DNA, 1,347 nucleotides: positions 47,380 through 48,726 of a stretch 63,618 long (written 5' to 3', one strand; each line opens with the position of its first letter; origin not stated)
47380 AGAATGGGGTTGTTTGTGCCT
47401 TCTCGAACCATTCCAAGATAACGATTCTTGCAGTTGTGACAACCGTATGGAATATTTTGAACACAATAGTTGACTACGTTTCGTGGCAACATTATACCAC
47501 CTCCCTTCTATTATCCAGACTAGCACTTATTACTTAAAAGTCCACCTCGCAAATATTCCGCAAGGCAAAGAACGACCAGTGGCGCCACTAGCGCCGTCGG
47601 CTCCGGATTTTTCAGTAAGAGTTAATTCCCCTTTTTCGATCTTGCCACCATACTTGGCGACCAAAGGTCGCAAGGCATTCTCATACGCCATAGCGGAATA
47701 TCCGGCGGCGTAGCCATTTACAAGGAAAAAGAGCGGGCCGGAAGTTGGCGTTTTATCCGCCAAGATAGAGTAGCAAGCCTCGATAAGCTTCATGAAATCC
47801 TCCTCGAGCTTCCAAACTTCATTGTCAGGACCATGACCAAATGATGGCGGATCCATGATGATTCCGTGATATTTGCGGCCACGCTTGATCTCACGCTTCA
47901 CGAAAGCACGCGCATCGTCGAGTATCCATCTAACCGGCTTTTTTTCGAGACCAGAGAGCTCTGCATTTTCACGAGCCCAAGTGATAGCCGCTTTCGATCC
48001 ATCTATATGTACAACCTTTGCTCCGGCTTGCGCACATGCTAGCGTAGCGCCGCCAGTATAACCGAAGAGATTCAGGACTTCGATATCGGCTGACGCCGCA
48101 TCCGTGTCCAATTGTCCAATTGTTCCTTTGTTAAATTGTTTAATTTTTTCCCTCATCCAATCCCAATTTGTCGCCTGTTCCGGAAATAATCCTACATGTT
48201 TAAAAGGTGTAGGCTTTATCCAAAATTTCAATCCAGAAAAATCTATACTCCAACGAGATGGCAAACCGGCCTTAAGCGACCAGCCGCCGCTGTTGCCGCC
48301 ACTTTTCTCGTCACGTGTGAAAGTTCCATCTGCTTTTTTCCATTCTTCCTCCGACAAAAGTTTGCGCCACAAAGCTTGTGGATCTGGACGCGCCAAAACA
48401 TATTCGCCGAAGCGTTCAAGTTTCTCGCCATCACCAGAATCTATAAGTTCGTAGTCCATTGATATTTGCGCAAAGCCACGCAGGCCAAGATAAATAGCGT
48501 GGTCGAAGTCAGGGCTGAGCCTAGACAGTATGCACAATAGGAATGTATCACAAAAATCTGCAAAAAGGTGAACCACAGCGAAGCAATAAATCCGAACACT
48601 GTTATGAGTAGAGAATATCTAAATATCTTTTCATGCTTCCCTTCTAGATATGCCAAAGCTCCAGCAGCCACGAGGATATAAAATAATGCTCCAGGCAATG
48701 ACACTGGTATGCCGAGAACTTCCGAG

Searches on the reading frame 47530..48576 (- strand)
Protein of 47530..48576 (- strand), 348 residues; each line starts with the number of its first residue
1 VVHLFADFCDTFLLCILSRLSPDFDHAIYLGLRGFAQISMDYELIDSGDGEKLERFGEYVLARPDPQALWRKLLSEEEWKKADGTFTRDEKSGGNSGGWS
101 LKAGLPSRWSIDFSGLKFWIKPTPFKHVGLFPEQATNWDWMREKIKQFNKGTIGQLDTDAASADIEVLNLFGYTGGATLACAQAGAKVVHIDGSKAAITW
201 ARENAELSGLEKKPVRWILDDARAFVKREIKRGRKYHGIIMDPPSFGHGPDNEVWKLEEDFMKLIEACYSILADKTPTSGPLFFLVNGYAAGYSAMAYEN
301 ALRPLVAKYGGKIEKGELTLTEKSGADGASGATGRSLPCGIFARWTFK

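Call 5: search_protein_families(library=pfam, proteins=[window:47530-48576:-], max_evalue=0.01)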
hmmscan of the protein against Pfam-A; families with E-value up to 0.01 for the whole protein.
window:47530-48576:- (348 aa): 4 families
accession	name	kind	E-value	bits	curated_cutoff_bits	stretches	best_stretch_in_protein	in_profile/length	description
PF10672.15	Methyltrans_SAM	-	4e-13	49.7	27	1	101-273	78-229/286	S-adenosylmethionine-dependent methyltransferase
PF09445.16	Methyltransf_15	-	0.00021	21.3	22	1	167-260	4-97/165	RNA cap guanine-N2 methyltransferase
PF03602.21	Cons_hypoth95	-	0.00037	20.7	24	1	163-244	41-122/182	Conserved hypothetical protein 95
PF13649.12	Methyltransf_25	-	0.0014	19.7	27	1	174-225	8-58/97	Methyltransferase domain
